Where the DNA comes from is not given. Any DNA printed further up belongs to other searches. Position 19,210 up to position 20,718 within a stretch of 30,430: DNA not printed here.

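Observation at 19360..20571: BamD fused to an LptA/OstA-like beta-jellyroll domain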

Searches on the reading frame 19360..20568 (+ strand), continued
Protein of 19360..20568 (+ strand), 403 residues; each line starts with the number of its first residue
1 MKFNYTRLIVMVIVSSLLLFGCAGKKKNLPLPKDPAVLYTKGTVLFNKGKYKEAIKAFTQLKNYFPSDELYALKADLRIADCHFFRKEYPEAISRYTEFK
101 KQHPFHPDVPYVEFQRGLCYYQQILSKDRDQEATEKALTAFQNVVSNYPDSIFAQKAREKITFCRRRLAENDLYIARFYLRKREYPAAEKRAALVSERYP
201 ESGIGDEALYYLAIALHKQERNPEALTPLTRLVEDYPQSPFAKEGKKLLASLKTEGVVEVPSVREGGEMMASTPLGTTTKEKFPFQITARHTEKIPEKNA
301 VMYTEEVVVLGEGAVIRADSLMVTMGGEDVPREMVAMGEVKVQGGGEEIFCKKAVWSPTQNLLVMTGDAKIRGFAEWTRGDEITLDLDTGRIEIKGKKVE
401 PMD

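Call 10: find_related_loci(query=A1, collection=genome_contigs, flank=10000)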
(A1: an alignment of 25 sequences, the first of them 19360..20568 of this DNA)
Query A1 (403 aa) in genome_contigs; peptide patterns used: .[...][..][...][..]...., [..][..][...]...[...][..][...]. (x = any residue, [..] = any of these).
134 stretches matched a pattern; 52 encode a relative of the query (tblastn E <= 1e-3); 52 distinct loci.
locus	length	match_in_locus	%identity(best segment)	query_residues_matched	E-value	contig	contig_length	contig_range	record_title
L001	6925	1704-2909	73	1-403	0e+0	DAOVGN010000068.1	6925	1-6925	MAG TPA_asm: Deltaproteobacteria bacterium isolate CSMAG_1136 CSMAG_1136_k141_3671282_length_6925_cov_11.0000, whole gen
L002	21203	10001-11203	70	1-402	0e+0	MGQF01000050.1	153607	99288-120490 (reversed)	MAG: Deltaproteobacteria bacterium RBG_13_52_11 RBG_13_scaffold_270, whole genome shotgun sequence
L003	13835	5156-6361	66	1-402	6e-179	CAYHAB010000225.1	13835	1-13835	MAG TPA_asm: uncultured Thermodesulfobacteriota bacterium isolate ERP119294_co2_426 genome assembly, contig: k141_425126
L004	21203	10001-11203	66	1-402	3e-176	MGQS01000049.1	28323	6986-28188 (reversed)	MAG: Deltaproteobacteria bacterium RBG_16_54_11 RBG_16_scaffold_2433, whole genome shotgun sequence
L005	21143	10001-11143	68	21-402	8e-174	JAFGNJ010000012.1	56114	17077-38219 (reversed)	MAG: Deltaproteobacteria bacterium isolate Zod_Metabat.542 k87_4597243, whole genome shotgun sequence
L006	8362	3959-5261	66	1-396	3e-173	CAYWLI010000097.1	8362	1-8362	MAG TPA_asm: uncultured Thermodesulfobacteriota bacterium isolate binchicken_co163_443 genome assembly, contig: NODE_135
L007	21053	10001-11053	70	1-351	7e-168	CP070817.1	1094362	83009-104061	MAG: Deltaproteobacteria bacterium isolate bin116 chromosome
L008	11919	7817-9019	64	1-401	6e-173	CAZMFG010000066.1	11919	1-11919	MAG TPA_asm: uncultured Thermodesulfobacteriota bacterium isolate binchicken_co129_573 genome assembly, contig: NODE_168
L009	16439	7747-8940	64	1-398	4e-169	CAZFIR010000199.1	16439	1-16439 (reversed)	MAG TPA_asm: uncultured Thermodesulfobacteriota bacterium isolate SRP185410_co1_332 genome assembly, contig: k141_209216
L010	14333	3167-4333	46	8-402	1e-95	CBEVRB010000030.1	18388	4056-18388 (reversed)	MAG TPA_asm: uncultured bacterium isolate SRR24791474_binner12_Refined_27 genome assembly, contig: ERZ25515408.665, whol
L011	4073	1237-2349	48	21-400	2e-93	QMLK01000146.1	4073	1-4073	MAG: Deltaproteobacteria bacterium isolate B13_G15 B13_Guay15_scaffold_11552, whole genome shotgun sequence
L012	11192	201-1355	41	8-403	7e-91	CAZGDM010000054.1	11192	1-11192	MAG TPA_asm: uncultured Thermodesulfobacteriota bacterium isolate SRP338002_co1_131 genome assembly, contig: NODE_5456_l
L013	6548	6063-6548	71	1-161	2e-74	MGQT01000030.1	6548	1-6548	MAG: Deltaproteobacteria bacterium RBG_16_54_18 RBG_16_scaffold_14895, whole genome shotgun sequence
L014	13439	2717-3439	48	14-256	1e-68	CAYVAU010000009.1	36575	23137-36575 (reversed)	MAG TPA_asm: uncultured Thermodesulfobacteriota bacterium isolate SRP141559_co1_72 genome assembly, contig: NODE_390_len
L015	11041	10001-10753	47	1-257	3e-68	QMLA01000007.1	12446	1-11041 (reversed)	MAG: Deltaproteobacteria bacterium isolate B73_G16 B73_Guay16_scaffold_03388, whole genome shotgun sequence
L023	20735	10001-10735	32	9-254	3e-37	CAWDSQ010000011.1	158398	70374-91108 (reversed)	MAG: uncultured delta proteobacterium isolate MFD04716.bin.2.188 genome assembly, contig: contig_25353, whole genome sho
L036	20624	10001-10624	31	10-219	2e-23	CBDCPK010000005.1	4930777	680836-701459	MAG: uncultured Candidatus Binatia bacterium isolate e85f1b99-d511-4c74-aca6-82eb56c94599 genome assembly, contig: chrom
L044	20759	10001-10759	28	20-275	3e-21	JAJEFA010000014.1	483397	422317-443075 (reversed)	MAG: Candidatus Binatia bacterium isolate p16x34bins.64 k141_399137, whole genome shotgun sequence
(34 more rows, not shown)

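Call 15: predict_structure(alignment_id=A1)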
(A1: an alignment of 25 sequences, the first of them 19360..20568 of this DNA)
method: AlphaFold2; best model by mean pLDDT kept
length: 403 residues; sequences in the alignment: 25
mean_pLDDT: 85.3   pTM: 0.74
mean pLDDT of the five models: 85.3, 84.4, 83.9, 83.1, 82.1
residues with pLDDT >= 90: 234; 70-90: 116; 50-70: 21; < 50: 32
segments of 3 or more residues with pLDDT < 50: 20-28, 261-281
pLDDT, mean of each block of 10 residues (from residue 1): 64 62 44 88 97 97 91 96 96 98 95 97 79 94 95 91 90 94 96 89 88 96 94 88 91 77 34 37 77 87 86 87 83 90 90 90 93 87 92 93 76
secondary structure, 60 per line:
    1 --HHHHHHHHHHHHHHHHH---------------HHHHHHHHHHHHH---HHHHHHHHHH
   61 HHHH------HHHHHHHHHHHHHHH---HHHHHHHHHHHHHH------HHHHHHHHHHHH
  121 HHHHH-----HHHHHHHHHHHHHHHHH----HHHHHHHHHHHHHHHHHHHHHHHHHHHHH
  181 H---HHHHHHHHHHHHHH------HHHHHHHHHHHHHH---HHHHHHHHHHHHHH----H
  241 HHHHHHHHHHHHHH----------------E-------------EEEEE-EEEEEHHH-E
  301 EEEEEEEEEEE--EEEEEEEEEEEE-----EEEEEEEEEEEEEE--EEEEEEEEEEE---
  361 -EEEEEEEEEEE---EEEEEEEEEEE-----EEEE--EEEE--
elements in order: H3-19 H35-47 H51-64 H71-85 H89-102 H109-125 H131-147 H152-181 H185-198 H205-218 H222-235 H240-254 E285-289 E291-295 E300-311 E314-325 E331-344 E347-357 E362-372 E376-386 E392-395 E398-401

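Call 18: fold_search(model_id=the predicted structure, library=pdb)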
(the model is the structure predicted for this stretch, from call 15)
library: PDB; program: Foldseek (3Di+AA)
matches with E <= 10: 1571; with E <= 0.001: 207
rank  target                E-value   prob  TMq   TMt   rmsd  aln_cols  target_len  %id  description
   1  3qky                  1.4e-11  1.00  0.49  0.75   5.6       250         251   29  Crystal structure of Rhodothermus marinus BamD (released 2011-04-20)
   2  5efr                  4.3e-11  1.00  0.49  0.49   5.6       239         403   29  Crystal Structure of a BamA-BamD fusion (released 2016-01-27)
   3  5waq                  3.4e-10  1.00  0.45  0.80   3.4       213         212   26  Structure of BamD from Neisseria gonorrhoeae (released 2017-12-06)
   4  5d0o_D                8.2e-10  1.00  0.47  0.87   2.6       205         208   23  BamABCDE complex, outer membrane beta barrel assembly machinery entire complex (released 2016-03-09)
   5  5ayw_D                3.5e-09  1.00  0.47  0.86   2.7       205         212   23  Structure of a membrane complex (released 2016-02-24)
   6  6lyq_D                5.5e-09  1.00  0.46  0.86   2.8       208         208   23  Structure of the BAM complex (released 2021-01-06)
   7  7ri5_D                6.0e-09  1.00  0.46  0.83   2.7       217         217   22  Structure of a BAM in MSP1E3D1 nanodiscs at 4 Angstrom resolution (released 2021-12-22)
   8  9cny_D                6.3e-09  1.00  0.46  0.84   2.9       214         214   22  CryoEM structure of the APO-BAM complex in SMA nanodisc (released 2024-12-25)
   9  9n2d_F                6.6e-09  1.00  0.43  0.66   4.7       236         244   22  Cryo-EM structure of an extended F. johnsoniae BAM complex, composite map (released 2025-07-09)
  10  9h85_D                7.3e-09  1.00  0.47  0.82   3.2       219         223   22  BAM-hinge (GSGS) (released 2025-10-22)
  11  8bvq_D                7.7e-09  1.00  0.46  0.82   2.8       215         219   22  E. coli BAM complex (BamABCDE) bound to darobactin B (released 2023-05-24)
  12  3tgo_B                7.7e-09  1.00  0.46  0.81   3.1       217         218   22  Crystal structure of the E. coli BamCD complex (released 2011-09-28)
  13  7nri_D                8.0e-09  1.00  0.47  0.86   2.7       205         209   23  Structure of the darobactin-bound E. coli BAM complex (BamABCDE) (released 2021-04-21)
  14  9cmw_D                1.0e-08  1.00  0.47  0.77   3.3       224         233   26  The cryo-EM structure of BamACDE complex from Neisseria gonorrhoeae (released 2025-09-03)
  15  3q5m                  1.4e-08  1.00  0.45  0.81   2.9       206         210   23  Crystal structure of Escherichia coli BamD (released 2011-12-28)
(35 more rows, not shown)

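Call 21: search_protein_families(library=pfam, proteins=[P0109, P0110, P0111, P0113, P0114, P0119, L036:9956-11560:+, L044:9917-11497:+, L007:9875-11179:+, L023:9866-10774:+], max_evalue=0.01)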
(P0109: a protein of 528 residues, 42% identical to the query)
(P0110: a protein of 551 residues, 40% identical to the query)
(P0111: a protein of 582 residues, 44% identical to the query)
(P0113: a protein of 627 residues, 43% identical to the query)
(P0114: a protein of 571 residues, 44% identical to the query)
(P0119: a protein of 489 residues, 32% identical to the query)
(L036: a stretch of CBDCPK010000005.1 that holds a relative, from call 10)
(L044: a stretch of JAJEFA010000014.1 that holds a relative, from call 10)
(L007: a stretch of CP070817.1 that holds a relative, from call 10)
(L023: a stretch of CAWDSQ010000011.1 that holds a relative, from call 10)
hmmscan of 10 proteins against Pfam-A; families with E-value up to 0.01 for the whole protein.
P0109 (528 aa): 13 families
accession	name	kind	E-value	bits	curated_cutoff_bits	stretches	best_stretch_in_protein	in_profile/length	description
PF13525.12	YfiO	-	1.4e-42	146.3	25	1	71-263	4-198/203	Outer membrane lipoprotein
PF13174.12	TPR_6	-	1.4e-21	76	26.3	2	246-276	3-33/33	Tetratricopeptide repeat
PF03968.19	LptD_N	-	1.3e-16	61.3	20.4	1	398-502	2-112/113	LptA/(LptD N-terminal domain) LPS transport protein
PF13512.12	TPR_18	-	1.1e-14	55.3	21.9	1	72-197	10-144/145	Tetratricopeptide repeat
PF07719.23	TPR_2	-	2.1e-12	46.6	27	0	74-104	3-33/34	Tetratricopeptide repeat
PF13432.12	TPR_16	-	1.3e-09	38.8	32.7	1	213-277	4-65/65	Tetratricopeptide repeat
PF13428.12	TPR_14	-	2.2e-07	31.3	23.5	0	246-277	4-35/44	Tetratricopeptide repeat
PF00515.34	TPR_1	-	2.6e-06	27.4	27.8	0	115-141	6-32/34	Tetratricopeptide repeat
PF12895.13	ANAPC3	-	9.4e-06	26.3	27.2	0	206-267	23-80/82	Anaphase-promoting complex, cyclosome, subunit 3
PF13181.12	TPR_8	-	1.4e-05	25.3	25.7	0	245-274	3-32/34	Tetratricopeptide repeat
PF14559.12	TPR_19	-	2.2e-05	25.1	25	0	220-278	5-60/68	Tetratricopeptide repeat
PF13424.12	TPR_12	-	2.5e-05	24.8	30.1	0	111-158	4-56/77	Tetratricopeptide repeat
PF22205.1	Csm6_6H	-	0.0092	16.5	27.6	0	216-273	12-70/93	Csm6 6H domain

P0110 (551 aa): 14 families
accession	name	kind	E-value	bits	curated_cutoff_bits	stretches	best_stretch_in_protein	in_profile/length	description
PF13525.12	YfiO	-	1.3e-41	143.1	25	1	26-205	3-184/203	Outer membrane lipoprotein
PF13174.12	TPR_6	-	2.3e-19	69.1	26.3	2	30-61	2-33/33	Tetratricopeptide repeat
PF03968.19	LptD_N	-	1.5e-17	64.2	20.4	1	421-525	2-112/113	LptA/(LptD N-terminal domain) LPS transport protein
PF07719.23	TPR_2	-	7e-15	54.3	27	1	166-194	5-33/34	Tetratricopeptide repeat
PF13512.12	TPR_18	-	9.5e-15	55.5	21.9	1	28-153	10-144/145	Tetratricopeptide repeat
PF12895.13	ANAPC3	-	2.1e-10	41.2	27.2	1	152-224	13-81/82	Anaphase-promoting complex, cyclosome, subunit 3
PF13432.12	TPR_16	-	3.6e-10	40.5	32.7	1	172-233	7-65/65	Tetratricopeptide repeat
PF13428.12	TPR_14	-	3.4e-09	36.9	23.5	0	168-197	7-36/44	Tetratricopeptide repeat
PF13424.12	TPR_12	-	6e-08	33.2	30.1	1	168-222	9-68/77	Tetratricopeptide repeat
PF14559.12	TPR_19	-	5.7e-07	30.2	25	1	173-240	2-66/68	Tetratricopeptide repeat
PF00515.34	TPR_1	-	7.2e-05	22.9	27.8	0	169-182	8-21/34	Tetratricopeptide repeat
PF24575.1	TPR_Slam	-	0.0015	19.4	35.2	0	32-63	51-82/104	Surface lipoprotein assembly modifier, N-terminal TPR repeats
PF13176.12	TPR_7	-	0.0015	19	27.9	0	169-189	6-26/36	Tetratricopeptide repeat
PF13100.11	OstA_2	-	0.0054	16.8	21.2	1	427-508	15-91/158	OstA-like protein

P0111 (582 aa): 15 families
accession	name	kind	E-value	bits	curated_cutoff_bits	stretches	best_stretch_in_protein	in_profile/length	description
PF13525.12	YfiO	-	2.8e-39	135.5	25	1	38-230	5-199/203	Outer membrane lipoprotein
PF13174.12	TPR_6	-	2.3e-21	75.4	26.3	1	211-242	2-33/33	Tetratricopeptide repeat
PF07719.23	TPR_2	-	4.5e-18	64.2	27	1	210-241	2-33/34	Tetratricopeptide repeat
PF03968.19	LptD_N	-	6.8e-16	58.9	20.4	1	452-556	2-112/113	LptA/(LptD N-terminal domain) LPS transport protein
PF00515.34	TPR_1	-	2.7e-14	52.7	27.8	1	210-240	2-32/34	Tetratricopeptide repeat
PF13512.12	TPR_18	-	1.2e-11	45.4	21.9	1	38-162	10-143/145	Tetratricopeptide repeat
PF12895.13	ANAPC3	-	8.8e-11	42.4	27.2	1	173-233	24-80/82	Anaphase-promoting complex, cyclosome, subunit 3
PF13432.12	TPR_16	-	1.4e-10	41.9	32.7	1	182-242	7-64/65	Tetratricopeptide repeat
PF14559.12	TPR_19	-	1.5e-10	41.7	25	1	184-247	3-63/68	Tetratricopeptide repeat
PF13424.12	TPR_12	-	6.5e-10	39.5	30.1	1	177-236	8-72/77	Tetratricopeptide repeat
PF13428.12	TPR_14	-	1.7e-09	37.8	23.5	0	210-243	2-35/44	Tetratricopeptide repeat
PF13181.12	TPR_8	-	5.1e-07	29.8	25.7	0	210-240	2-32/34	Tetratricopeptide repeat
PF13176.12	TPR_7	-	2.9e-06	27.4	27.9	0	211-235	1-25/36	Tetratricopeptide repeat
PF22205.1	Csm6_6H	-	2.3e-05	24.9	27.6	0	183-261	13-92/93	Csm6 6H domain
PF13100.11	OstA_2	-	0.0032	17.6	21.2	1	461-539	18-91/158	OstA-like protein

P0113 (627 aa): 12 families
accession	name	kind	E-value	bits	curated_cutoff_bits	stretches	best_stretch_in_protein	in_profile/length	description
PF13525.12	YfiO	-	6.9e-39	134.2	25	1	37-225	5-195/203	Outer membrane lipoprotein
PF13174.12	TPR_6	-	7.3e-22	76.9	26.3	1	214-241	6-33/33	Tetratricopeptide repeat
PF03968.19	LptD_N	-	9.7e-18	64.9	20.4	1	498-602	2-112/113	LptA/(LptD N-terminal domain) LPS transport protein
PF13512.12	TPR_18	-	7.8e-12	46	21.9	1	37-162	10-144/145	Tetratricopeptide repeat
PF07719.23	TPR_2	-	2e-11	43.5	27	0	37-67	1-31/34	Tetratricopeptide repeat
PF13432.12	TPR_16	-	1.4e-09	38.7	32.7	1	181-240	7-63/65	Tetratricopeptide repeat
PF14559.12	TPR_19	-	4.3e-08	33.8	25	1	183-249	3-66/68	Tetratricopeptide repeat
PF13428.12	TPR_14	-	5.9e-07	30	23.5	0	211-243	4-36/44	Tetratricopeptide repeat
PF00515.34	TPR_1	-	3.5e-05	23.9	27.8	0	38-62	2-26/34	Tetratricopeptide repeat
PF12895.13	ANAPC3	-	9.8e-05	23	27.2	0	171-232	23-80/82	Anaphase-promoting complex, cyclosome, subunit 3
PF13181.12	TPR_8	-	0.00053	20.4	25.7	0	38-64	2-28/34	Tetratricopeptide repeat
PF13100.11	OstA_2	-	0.0025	17.9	21.2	1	506-578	17-84/158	OstA-like protein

P0114 (571 aa): 13 families
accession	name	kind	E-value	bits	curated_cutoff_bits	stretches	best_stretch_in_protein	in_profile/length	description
PF13525.12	YfiO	-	2.3e-39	135.7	25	1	37-230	4-199/203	Outer membrane lipoprotein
PF13174.12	TPR_6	-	7.5e-22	76.9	26.3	3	212-242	3-33/33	Tetratricopeptide repeat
PF03968.19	LptD_N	-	1.2e-16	61.4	20.4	1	441-545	2-112/113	LptA/(LptD N-terminal domain) LPS transport protein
PF07719.23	TPR_2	-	9.3e-14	50.8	27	0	39-70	2-33/34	Tetratricopeptide repeat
PF14559.12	TPR_19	-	3.2e-11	43.8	25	1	183-250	2-66/68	Tetratricopeptide repeat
PF13512.12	TPR_18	-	2.4e-10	41.2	21.9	1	40-163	12-144/145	Tetratricopeptide repeat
PF13432.12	TPR_16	-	3.5e-10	40.6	32.7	1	182-241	7-63/65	Tetratricopeptide repeat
PF13424.12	TPR_12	-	6.7e-10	39.5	30.1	1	178-234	9-70/77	Tetratricopeptide repeat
PF12895.13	ANAPC3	-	8.6e-09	36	27.2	1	153-232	8-79/82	Anaphase-promoting complex, cyclosome, subunit 3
PF13428.12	TPR_14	-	1.9e-08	34.6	23.5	0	179-206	8-35/44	Tetratricopeptide repeat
PF00515.34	TPR_1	-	2.5e-05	24.4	27.8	0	82-101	7-26/34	Tetratricopeptide repeat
PF13181.12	TPR_8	-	6.1e-05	23.3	25.7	0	211-234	3-26/34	Tetratricopeptide repeat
PF24575.1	TPR_Slam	-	0.0002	22.2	35.2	0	183-205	58-80/104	Surface lipoprotein assembly modifier, N-terminal TPR repeats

P0119 (489 aa): 12 families
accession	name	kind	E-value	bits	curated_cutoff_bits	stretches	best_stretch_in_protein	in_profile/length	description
PF13525.12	YfiO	-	6.4e-32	111.4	25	1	32-222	5-198/203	Outer membrane lipoprotein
PF13174.12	TPR_6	-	3.5e-18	65.4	26.3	1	204-235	2-33/33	Tetratricopeptide repeat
PF03968.19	LptD_N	-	1.6e-15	57.8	20.4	1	366-470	2-112/113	LptA/(LptD N-terminal domain) LPS transport protein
PF07719.23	TPR_2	-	2.1e-07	30.9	27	0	203-234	2-33/34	Tetratricopeptide repeat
PF13512.12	TPR_18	-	4.2e-07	30.7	21.9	1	31-155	9-143/145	Tetratricopeptide repeat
PF13428.12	TPR_14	-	1.8e-06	28.5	23.5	0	203-236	2-35/44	Tetratricopeptide repeat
PF13432.12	TPR_16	-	2.3e-06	28.4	32.7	1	36-102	1-64/65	Tetratricopeptide repeat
PF14559.12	TPR_19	-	8e-06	26.5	25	0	187-238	13-62/68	Tetratricopeptide repeat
PF13424.12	TPR_12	-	0.00011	22.7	30.1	0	40-94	11-70/77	Tetratricopeptide repeat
PF00515.34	TPR_1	-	0.0006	20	27.8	0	36-63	5-32/34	Tetratricopeptide repeat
PF09976.15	TPR_21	-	0.0016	18.7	25.5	0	16-114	22-121/193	Tetratricopeptide repeat-like domain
PF25064.1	ARM_TT21_5th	-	0.0056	17.4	27.8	0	20-69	60-109/117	TT21 fifth ARM repeats domain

L036:9956-11560:+ (535 aa): 5 families
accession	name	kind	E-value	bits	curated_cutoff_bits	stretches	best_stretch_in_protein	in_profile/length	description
PF13525.12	YfiO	-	1.2e-38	133.3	25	1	39-224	4-192/203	Outer membrane lipoprotein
PF13512.12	TPR_18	-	2.8e-16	60.5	21.9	1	39-163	9-143/145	Tetratricopeptide repeat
PF13174.12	TPR_6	-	5e-09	36.7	26.3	1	78-110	1-33/33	Tetratricopeptide repeat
PF09976.15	TPR_21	-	3e-08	34.1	25.5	1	23-101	22-100/193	Tetratricopeptide repeat-like domain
PF13432.12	TPR_16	-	0.00076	20.3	32.7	1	44-110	1-64/65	Tetratricopeptide repeat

L044:9917-11497:+ (527 aa): 4 families
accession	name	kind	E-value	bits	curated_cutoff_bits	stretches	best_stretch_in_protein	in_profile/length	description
PF13525.12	YfiO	-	2.1e-37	129.3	25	1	39-227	4-195/203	Outer membrane lipoprotein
PF13512.12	TPR_18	-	8e-16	58.9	21.9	1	39-163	9-143/145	Tetratricopeptide repeat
PF13174.12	TPR_6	-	2.6e-06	28.1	26.3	0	78-110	1-33/33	Tetratricopeptide repeat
PF09976.15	TPR_21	-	5.4e-05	23.5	25.5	1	24-101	23-100/193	Tetratricopeptide repeat-like domain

L007:9875-11179:+ (435 aa): 17 families
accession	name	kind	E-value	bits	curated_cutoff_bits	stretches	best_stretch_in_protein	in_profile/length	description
PF13525.12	YfiO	-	7.2e-40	137.4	25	1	75-257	3-187/203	Outer membrane lipoprotein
PF13174.12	TPR_6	-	1.9e-19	69.3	26.3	3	155-193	3-33/33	Tetratricopeptide repeat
PF13512.12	TPR_18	-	2.4e-12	47.7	21.9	1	76-202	9-144/145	Tetratricopeptide repeat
PF07719.23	TPR_2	-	1e-11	44.4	27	1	77-110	1-34/34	Tetratricopeptide repeat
PF14559.12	TPR_19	-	3.3e-11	43.8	25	1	70-119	18-68/68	Tetratricopeptide repeat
PF13428.12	TPR_14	-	1.6e-08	34.9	23.5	0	77-114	1-39/44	Tetratricopeptide repeat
PF00515.34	TPR_1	-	3.4e-08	33.4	27.8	0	78-101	2-25/34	Tetratricopeptide repeat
PF12895.13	ANAPC3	-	3.8e-08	33.9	27.2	1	68-138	14-79/82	Anaphase-promoting complex, cyclosome, subunit 3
PF13432.12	TPR_16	-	4.9e-07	30.5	32.7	0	72-103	26-57/65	Tetratricopeptide repeat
PF13424.12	TPR_12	-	0.0002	21.9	30.1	0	115-162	3-55/77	Tetratricopeptide repeat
PF25064.1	ARM_TT21_5th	-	0.00026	21.7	27.8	0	67-102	62-97/117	TT21 fifth ARM repeats domain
PF09976.15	TPR_21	-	0.00031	21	25.5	0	49-141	10-102/193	Tetratricopeptide repeat-like domain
PF13414.12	TPR_11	-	0.00071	19.7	26.8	0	123-140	2-19/42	TPR repeat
PF13431.12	TPR_17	-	0.00075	20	24.4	1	70-98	6-34/34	Tetratricopeptide repeat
PF25062.1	ARM_TT21_N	-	0.0012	19.1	40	0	71-106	21-56/222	Tetratricopeptide repeat protein 21 N-terminal ARM repeat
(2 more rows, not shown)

L023:9866-10774:+ (303 aa): 18 families
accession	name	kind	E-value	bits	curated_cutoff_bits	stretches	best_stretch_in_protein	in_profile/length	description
PF13525.12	YfiO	-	2.9e-42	145.2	25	1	72-248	5-184/203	Outer membrane lipoprotein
PF13512.12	TPR_18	-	4.1e-19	69.6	21.9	1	71-196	9-144/145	Tetratricopeptide repeat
PF07719.23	TPR_2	-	8.3e-15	54.1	27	1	212-237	8-33/34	Tetratricopeptide repeat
PF13174.12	TPR_6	-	1.2e-14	54.2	26.3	0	194-237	3-32/33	Tetratricopeptide repeat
PF14559.12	TPR_19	-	6.4e-13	49.3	25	1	216-279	2-63/68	Tetratricopeptide repeat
PF13432.12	TPR_16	-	8e-13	49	32.7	1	77-143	2-65/65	Tetratricopeptide repeat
PF13428.12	TPR_14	-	1e-12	47.8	23.5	0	212-239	8-35/44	Tetratricopeptide repeat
PF00515.34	TPR_1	-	6e-10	39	27.8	0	213-237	9-33/34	Tetratricopeptide repeat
PF13424.12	TPR_12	-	3.2e-09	37.3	30.1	0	211-257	9-60/77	Tetratricopeptide repeat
PF09976.15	TPR_21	-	1e-06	29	25.5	0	82-130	49-97/193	Tetratricopeptide repeat-like domain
PF13181.12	TPR_8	-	7.4e-05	23.1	25.7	0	212-237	8-33/34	Tetratricopeptide repeat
PF13414.12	TPR_11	-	8.2e-05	22.6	26.8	0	212-239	1-28/42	TPR repeat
PF24575.1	TPR_Slam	-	0.00011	23.1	35.2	0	75-107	50-82/104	Surface lipoprotein assembly modifier, N-terminal TPR repeats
PF25064.1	ARM_TT21_5th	-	0.00036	21.3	27.8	0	211-240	7-36/117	TT21 fifth ARM repeats domain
PF12895.13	ANAPC3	-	0.00049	20.8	27.2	1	85-148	2-61/82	Anaphase-promoting complex, cyclosome, subunit 3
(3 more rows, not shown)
